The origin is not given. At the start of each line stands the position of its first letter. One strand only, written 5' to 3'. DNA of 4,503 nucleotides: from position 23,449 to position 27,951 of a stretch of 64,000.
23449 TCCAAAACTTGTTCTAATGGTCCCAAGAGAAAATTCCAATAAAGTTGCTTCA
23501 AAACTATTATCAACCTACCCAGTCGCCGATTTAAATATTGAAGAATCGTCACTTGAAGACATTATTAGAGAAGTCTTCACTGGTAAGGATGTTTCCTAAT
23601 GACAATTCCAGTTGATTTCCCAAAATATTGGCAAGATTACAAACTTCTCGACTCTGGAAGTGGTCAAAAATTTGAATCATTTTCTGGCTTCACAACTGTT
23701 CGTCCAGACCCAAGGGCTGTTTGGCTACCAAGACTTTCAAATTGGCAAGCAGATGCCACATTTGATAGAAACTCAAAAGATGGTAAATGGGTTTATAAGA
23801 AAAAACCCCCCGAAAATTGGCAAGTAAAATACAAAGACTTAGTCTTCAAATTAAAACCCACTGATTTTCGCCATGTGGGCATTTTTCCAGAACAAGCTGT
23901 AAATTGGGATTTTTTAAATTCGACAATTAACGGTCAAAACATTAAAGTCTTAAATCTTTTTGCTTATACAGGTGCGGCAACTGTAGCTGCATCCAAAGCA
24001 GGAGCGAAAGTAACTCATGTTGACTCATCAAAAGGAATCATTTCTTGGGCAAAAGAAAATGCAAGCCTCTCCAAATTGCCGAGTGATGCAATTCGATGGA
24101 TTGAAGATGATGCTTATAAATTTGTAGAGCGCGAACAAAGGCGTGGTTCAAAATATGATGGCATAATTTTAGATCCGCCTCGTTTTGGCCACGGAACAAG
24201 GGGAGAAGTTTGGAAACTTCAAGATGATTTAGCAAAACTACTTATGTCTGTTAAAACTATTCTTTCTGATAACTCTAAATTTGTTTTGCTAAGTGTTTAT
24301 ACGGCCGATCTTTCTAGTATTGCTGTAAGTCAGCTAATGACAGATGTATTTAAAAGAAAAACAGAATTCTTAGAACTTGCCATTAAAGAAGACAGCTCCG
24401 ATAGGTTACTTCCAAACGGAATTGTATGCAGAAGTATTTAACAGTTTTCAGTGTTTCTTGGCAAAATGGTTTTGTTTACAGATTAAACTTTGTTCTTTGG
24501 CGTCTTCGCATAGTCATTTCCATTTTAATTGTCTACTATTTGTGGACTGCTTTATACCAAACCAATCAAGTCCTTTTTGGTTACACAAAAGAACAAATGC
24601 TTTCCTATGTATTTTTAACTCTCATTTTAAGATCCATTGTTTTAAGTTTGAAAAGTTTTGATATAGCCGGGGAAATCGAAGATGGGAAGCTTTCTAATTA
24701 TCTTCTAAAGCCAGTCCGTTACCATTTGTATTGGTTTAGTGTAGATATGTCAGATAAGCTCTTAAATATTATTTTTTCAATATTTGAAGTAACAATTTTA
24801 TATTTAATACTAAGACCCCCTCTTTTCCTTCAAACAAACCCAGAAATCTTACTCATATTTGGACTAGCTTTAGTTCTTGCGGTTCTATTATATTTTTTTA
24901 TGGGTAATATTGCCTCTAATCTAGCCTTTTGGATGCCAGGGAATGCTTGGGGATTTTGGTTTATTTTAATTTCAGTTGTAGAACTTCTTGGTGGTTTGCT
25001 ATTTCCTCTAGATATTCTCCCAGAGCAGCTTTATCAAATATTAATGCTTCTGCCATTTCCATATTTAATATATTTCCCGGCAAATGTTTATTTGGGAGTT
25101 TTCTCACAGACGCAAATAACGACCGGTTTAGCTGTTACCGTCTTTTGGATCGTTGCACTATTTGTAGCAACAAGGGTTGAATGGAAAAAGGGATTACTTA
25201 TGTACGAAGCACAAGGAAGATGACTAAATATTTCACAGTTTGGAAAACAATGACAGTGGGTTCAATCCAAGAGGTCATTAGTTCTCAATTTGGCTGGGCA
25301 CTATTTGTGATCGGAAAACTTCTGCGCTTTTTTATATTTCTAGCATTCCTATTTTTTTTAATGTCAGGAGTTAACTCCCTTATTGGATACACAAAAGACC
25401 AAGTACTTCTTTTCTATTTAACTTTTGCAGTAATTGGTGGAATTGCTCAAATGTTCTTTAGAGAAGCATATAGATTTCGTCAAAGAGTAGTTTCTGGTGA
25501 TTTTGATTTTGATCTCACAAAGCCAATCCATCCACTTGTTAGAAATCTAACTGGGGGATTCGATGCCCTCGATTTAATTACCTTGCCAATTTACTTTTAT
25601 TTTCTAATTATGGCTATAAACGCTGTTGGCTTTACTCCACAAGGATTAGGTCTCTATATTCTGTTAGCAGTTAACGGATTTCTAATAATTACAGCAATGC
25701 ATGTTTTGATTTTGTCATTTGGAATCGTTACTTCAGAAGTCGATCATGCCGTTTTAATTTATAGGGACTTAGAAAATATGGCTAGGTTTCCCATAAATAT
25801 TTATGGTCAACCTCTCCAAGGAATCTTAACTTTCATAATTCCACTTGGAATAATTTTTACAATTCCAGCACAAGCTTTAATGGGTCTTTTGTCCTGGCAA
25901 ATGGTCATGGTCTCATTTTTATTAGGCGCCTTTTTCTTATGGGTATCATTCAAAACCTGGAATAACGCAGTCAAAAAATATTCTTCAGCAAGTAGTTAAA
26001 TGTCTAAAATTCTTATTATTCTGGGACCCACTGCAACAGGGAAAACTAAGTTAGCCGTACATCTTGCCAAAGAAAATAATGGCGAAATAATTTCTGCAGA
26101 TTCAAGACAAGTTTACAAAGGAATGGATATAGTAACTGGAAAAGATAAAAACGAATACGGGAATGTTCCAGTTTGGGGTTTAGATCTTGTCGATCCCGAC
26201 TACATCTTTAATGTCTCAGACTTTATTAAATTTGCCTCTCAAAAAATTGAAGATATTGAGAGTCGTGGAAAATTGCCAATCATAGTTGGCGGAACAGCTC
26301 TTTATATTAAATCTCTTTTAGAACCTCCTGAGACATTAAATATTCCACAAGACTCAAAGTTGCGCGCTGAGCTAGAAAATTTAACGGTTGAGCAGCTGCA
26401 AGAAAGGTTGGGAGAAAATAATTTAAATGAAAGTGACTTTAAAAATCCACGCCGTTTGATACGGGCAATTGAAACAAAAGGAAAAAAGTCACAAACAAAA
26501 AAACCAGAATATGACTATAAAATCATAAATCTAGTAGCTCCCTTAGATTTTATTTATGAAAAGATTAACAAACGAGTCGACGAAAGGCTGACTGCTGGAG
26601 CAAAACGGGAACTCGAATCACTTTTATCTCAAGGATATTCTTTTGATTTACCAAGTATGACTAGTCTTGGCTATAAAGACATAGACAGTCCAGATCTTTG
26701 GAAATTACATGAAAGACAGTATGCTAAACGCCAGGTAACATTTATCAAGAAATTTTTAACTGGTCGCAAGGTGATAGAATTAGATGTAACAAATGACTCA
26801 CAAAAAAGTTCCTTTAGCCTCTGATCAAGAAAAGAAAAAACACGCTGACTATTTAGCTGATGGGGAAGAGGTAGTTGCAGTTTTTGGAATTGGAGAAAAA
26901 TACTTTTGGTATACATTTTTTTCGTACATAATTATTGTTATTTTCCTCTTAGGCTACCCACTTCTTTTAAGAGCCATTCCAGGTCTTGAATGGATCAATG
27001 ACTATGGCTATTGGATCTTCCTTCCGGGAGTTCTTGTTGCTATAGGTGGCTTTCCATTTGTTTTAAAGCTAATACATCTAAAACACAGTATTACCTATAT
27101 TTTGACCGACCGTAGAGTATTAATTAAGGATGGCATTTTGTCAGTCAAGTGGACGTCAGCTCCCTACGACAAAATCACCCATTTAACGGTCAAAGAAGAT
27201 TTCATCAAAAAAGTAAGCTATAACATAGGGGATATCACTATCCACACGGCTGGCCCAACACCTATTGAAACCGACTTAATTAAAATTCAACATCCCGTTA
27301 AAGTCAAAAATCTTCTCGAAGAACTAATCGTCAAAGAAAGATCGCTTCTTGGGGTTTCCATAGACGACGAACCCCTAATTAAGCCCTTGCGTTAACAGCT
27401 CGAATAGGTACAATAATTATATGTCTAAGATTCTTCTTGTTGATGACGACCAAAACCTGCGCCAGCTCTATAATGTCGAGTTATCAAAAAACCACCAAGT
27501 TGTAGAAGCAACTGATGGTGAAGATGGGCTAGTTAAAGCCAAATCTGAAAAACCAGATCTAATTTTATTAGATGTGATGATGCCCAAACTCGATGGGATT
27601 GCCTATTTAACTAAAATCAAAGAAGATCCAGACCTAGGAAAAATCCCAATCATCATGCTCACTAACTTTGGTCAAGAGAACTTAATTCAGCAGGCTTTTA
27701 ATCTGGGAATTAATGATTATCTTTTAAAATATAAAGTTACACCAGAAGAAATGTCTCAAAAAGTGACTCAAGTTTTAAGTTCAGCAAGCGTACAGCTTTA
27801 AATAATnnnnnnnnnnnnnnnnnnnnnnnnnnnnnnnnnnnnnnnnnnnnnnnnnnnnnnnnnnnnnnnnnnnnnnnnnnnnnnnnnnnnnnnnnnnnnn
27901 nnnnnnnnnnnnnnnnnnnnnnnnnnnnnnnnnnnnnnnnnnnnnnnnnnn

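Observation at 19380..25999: Tandem triplication of a two-gene ABC-2 permease module served by a single ATPase, with an rRNA-methyltransferase-like gene translationally coupled inside the operon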

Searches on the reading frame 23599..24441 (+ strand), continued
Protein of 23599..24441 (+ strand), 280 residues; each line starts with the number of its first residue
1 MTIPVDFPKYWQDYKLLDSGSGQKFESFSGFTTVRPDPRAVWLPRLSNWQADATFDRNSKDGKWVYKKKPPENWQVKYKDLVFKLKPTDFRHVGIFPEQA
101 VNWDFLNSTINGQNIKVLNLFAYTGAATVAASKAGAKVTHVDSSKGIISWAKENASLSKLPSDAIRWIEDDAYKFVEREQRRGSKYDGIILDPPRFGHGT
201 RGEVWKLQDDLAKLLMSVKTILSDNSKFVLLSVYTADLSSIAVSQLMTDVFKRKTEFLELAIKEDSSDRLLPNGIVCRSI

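Call 49: find_encoding_contigs(protein=P0013, flank=10000, max_places=1)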
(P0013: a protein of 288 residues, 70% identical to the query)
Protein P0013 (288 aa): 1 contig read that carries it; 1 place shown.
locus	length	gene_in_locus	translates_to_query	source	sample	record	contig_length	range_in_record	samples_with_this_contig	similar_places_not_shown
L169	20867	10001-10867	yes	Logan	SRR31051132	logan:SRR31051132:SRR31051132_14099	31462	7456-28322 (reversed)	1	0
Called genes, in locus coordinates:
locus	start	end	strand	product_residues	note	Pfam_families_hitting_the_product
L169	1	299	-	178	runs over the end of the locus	-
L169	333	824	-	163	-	-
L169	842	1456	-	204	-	PF01551:Peptidase_M23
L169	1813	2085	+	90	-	PF00216:Bac_DNA_binding, PF18291:HU-HIG (weak)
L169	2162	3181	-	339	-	PF01368:DHH, PF02272:DHHA1 (faint)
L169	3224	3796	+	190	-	-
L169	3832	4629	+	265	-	PF06182:ABC2_membrane_6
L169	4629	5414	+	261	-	PF06182:ABC2_membrane_6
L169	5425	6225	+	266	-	PF06182:ABC2_membrane_6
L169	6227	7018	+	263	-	PF06182:ABC2_membrane_6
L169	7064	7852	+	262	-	PF06182:ABC2_membrane_6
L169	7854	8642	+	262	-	PF06182:ABC2_membrane_6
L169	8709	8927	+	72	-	PF09834:DUF2061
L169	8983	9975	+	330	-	PF00005:ABC_tran, PF13304:AAA_21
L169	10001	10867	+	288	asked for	PF10672:Methyltrans_SAM, PF09445:Methyltransf_15 (weak)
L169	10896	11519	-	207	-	PF01327:Pep_deformylase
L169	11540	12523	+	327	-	PF01745:IPT, PF01715:IPPT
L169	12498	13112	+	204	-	PF03703:bPH_2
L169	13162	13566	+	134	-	PF00072:Response_reg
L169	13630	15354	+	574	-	PF00512:HisKA, PF02518:HATPase_c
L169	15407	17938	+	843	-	PF02190:LON_substr_bdg, PF00004:AAA, PF07728:AAA_5 (weak), PF22667:Lon_lid, PF05362:Lon_C, PF13541:ChlI (weak)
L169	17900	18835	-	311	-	PF00413:Peptidase_M10 (faint), PF22638:FlgK_D1 (weak)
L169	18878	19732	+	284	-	-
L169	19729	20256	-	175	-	PF13302:Acetyltransf_3, PF00583:Acetyltransf_1 (weak)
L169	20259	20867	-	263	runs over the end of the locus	PF01061:ABC2_membrane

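Call 61: search_protein_families(library=padloc, proteins=[window:23599-24441:+], max_evalue=0.001)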
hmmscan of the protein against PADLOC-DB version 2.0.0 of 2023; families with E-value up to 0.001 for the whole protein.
window:23599-24441:+ (280 aa): 1 family
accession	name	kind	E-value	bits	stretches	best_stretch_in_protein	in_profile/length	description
PDLC04134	mad2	-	3.5e-16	57.1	1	91-235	268-399/492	mads_2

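Call 69: predict_structure(alignment_id=A2)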
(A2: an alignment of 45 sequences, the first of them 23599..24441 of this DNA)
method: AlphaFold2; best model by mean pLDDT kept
length: 280 residues; sequences in the alignment: 45
mean_pLDDT: 92.8   pTM: 0.90
mean pLDDT of the five models: 92.8, 92.3, 92.1, 91.0, 90.2
residues with pLDDT >= 90: 230; 70-90: 42; 50-70: 8; < 50: 0
segments of 3 or more residues with pLDDT < 50: none
pLDDT, mean of each block of 10 residues (from residue 1): 89 97 96 94 94 85 88 94 86 88 98 97 91 98 92 95 94 96 98 86 87 97 97 81 95 94 95 94
secondary structure, 60 per line:
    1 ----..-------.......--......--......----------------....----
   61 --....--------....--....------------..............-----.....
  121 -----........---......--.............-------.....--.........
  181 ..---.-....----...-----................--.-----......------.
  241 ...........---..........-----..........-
elements in order: E14-20 E23-28 E31-36 E53-56 E63-66 E75-78 E81-84 H97-110 E116-120 H126-133 E137-142 H145-157 E165-169 H172-182 E188-191 E196-198 E204-206 H207-219 E228-233 H240-251 E255-264 E270-279

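Call 71: fold_search(model_id=the predicted structure, library=pdb)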
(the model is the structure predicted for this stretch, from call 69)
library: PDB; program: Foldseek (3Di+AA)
matches with E <= 10: 1950; with E <= 0.001: 1125
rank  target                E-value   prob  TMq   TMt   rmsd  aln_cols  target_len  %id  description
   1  2igt_C                4.8e-35  1.00  0.93  0.84   2.1       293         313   39  Crystal Structure of the SAM Dependent Methyltransferase from Agrobacterium tumefaciens (released 2006-10-24)
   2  2igt_B                1.4e-34  1.00  0.93  0.84   2.4       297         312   39  Crystal Structure of the SAM Dependent Methyltransferase from Agrobacterium tumefaciens (released 2006-10-24)
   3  2igt_A                2.3e-34  1.00  0.93  0.83   2.2       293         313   39  Crystal Structure of the SAM Dependent Methyltransferase from Agrobacterium tumefaciens (released 2006-10-24)
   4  3vse_C                8.6e-18  1.00  0.73  0.55   5.4       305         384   19  Crystal structure of methyltransferase (released 2013-04-10)
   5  3vse_B                1.3e-17  1.00  0.76  0.56   4.8       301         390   19  Crystal structure of methyltransferase (released 2013-04-10)
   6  3vse_A                4.5e-17  1.00  0.72  0.53   5.3       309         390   18  Crystal structure of methyltransferase (released 2013-04-10)
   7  3c0k_A                2.8e-16  1.00  0.72  0.52   6.0       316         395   19  Crystal Structure of a ribosomal RNA methyltranferase (released 2008-11-04)
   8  3vse_D                5.5e-16  1.00  0.72  0.53   5.2       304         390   19  Crystal structure of methyltransferase (released 2013-04-10)
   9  3ldf                  8.0e-16  1.00  0.76  0.57   5.4       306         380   19  Crystal structure of SMU.776, a putative methyltransferase complexed with SAH (released 2011-01-19)
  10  2b78                  1.1e-15  1.00  0.72  0.55   5.2       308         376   20  A putative sam-dependent methyltransferase from Streptococcus mutans (released 2006-10-31)
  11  3v97_A                3.9e-15  1.00  0.62  0.28   6.2       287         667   20  Crystal structure of bifunctional methyltransferase YcbY (RlmLK) from Escherichia coli, SAH binding (released 2012-02-29)
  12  3v97_B                2.5e-14  1.00  0.61  0.28   7.2       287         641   19  Crystal structure of bifunctional methyltransferase YcbY (RlmLK) from Escherichia coli, SAH binding (released 2012-02-29)
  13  3v8v_B                2.5e-14  1.00  0.61  0.28   6.8       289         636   19  Crystal structure of bifunctional methyltransferase YcbY (RlmLK) from Escherichia coli, SAM binding (released 2012-02-29)
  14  1wxw_B                4.3e-14  1.00  0.69  0.52   4.9       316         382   15  Crystal structure of Tt1595, a putative SAM-dependent methyltransferase from Thermus thermophillus HB8 (released 2005-08-02)
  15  2cww_A                1.9e-13  1.00  0.68  0.52   5.3       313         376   15  Crystal structure of Thermus thermophilus TTHA1280, a putative SAM-dependent RNA methyltransferase, in complex with S- (released 2005-10-11)
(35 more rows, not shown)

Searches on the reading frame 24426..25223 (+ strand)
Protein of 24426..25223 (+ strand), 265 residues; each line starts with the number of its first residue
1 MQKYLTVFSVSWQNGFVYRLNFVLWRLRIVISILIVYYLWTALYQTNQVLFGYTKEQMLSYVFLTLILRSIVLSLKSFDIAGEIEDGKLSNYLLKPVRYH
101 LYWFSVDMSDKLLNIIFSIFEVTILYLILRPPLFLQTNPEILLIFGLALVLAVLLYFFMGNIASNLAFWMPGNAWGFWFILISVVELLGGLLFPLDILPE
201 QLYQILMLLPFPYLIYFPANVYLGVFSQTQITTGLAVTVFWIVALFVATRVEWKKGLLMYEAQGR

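Call 3: search_protein_families(library=pfam, proteins=[window:24426-25223:+], max_evalue=0.01)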
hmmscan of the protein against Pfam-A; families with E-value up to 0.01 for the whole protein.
window:24426-25223:+ (265 aa): 1 family
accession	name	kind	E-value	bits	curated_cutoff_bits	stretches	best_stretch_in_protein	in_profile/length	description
PF06182.17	ABC2_membrane_6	-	9.5e-19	68.5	22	1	33-264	4-229/229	ABC-2 family transporter protein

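Call 4: search_protein_families(library=ncbifam, proteins=[window:24426-25223:+], max_evalue=0.01)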
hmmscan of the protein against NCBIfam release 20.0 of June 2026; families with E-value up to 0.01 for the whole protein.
window:24426-25223:+ (265 aa): 0 families

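Call 61: search_protein_families(library=padloc, proteins=[window:24426-25223:+], max_evalue=0.001)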
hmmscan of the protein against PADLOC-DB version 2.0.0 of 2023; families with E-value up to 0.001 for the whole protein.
window:24426-25223:+ (265 aa): 0 families

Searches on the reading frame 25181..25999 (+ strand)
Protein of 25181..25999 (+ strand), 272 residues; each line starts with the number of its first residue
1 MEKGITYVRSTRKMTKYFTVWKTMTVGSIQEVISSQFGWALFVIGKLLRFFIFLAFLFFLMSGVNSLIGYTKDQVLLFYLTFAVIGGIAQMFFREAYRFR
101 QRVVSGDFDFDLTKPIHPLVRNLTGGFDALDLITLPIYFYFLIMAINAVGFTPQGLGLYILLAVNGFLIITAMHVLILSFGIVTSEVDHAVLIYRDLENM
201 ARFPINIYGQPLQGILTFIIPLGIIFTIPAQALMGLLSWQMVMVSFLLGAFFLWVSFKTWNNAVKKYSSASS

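Call 3: search_protein_families(library=pfam, proteins=[window:25181-25999:+], max_evalue=0.01)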
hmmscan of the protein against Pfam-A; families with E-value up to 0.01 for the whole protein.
window:25181-25999:+ (272 aa): 1 family
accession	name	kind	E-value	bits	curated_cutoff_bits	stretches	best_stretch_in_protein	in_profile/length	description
PF06182.17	ABC2_membrane_6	-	1.3e-37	130.3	22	1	53-271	8-229/229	ABC-2 family transporter protein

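Call 4: search_protein_families(library=ncbifam, proteins=[window:25181-25999:+], max_evalue=0.01)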
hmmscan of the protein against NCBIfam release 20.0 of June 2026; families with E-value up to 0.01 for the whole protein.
window:25181-25999:+ (272 aa): 0 families

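Call 61: search_protein_families(library=padloc, proteins=[window:25220-25999:+], max_evalue=0.001)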
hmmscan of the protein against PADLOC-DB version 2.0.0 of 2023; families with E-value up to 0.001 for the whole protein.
window:25220-25999:+ (259 aa): 0 families

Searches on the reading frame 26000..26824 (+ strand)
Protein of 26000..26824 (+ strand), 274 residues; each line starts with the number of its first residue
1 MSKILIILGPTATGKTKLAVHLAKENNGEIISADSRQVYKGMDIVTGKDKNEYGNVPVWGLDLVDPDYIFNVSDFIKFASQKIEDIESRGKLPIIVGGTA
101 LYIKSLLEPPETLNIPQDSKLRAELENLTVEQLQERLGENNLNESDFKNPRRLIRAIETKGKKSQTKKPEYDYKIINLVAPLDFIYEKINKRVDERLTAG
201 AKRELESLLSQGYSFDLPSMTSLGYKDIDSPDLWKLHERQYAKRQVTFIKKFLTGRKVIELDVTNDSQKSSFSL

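Call 3: search_protein_families(library=pfam, proteins=[window:26000-26824:+], max_evalue=0.01)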
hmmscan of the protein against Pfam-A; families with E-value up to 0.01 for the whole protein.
window:26000-26824:+ (274 aa): 5 families
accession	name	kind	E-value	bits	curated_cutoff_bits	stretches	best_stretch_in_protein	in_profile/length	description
PF01715.23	IPPT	-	2.7e-44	152.1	23.6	1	37-251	1-242/243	IPP transferase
PF01745.22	IPT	-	1.1e-06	28.6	20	1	3-50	2-49/233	Isopentenyl transferase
PF13238.12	AAA_18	-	0.0024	18.8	29.4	0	6-54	2-49/128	AAA domain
PF13671.12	AAA_33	-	0.0024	18.6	27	0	5-36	2-35/143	AAA domain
PF20720.3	nSTAND3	-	0.0028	17.8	27.2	0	3-25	18-40/155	Novel STAND NTPase 3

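Call 4: search_protein_families(library=ncbifam, proteins=[window:26000-26824:+], max_evalue=0.01)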
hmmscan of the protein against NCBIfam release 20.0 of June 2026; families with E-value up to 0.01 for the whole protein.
window:26000-26824:+ (274 aa): 2 families
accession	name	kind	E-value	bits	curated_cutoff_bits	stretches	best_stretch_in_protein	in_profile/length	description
TIGR00174.1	miaA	equivalog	9.1e-51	172.8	148.65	1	5-254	2-279/288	tRNA (adenosine(37)-N6)-dimethylallyltransferase MiaA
TIGR02640.1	gas_vesic_GvpN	equivalog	0.005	16.4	266.8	1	7-50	26-69/262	gas vesicle protein GvpN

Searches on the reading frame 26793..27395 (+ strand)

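Call 9: search_protein_families(library=pfam, proteins=[window:26793-27395:+], max_evalue=0.001)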
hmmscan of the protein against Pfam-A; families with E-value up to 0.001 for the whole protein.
window:26793-27395:+ (200 aa): 1 family
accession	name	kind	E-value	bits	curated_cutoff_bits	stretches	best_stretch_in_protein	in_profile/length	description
PF03703.20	bPH_2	-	3.1e-11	43.8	22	1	100-174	4-77/78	Bacterial PH domain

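Call 61: search_protein_families(library=padloc, proteins=[window:26793-27395:+], max_evalue=0.001)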
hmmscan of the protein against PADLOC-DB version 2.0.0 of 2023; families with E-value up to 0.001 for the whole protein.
window:26793-27395:+ (200 aa): 0 families

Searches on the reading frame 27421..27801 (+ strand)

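Call 9: search_protein_families(library=pfam, proteins=[window:27421-27801:+], max_evalue=0.001)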
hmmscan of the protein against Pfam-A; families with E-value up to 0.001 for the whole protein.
window:27421-27801:+ (126 aa): 1 family
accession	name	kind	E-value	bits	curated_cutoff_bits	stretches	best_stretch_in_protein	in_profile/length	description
PF00072.30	Response_reg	-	3.7e-25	88.7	30.2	1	4-115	1-110/111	Response regulator receiver domain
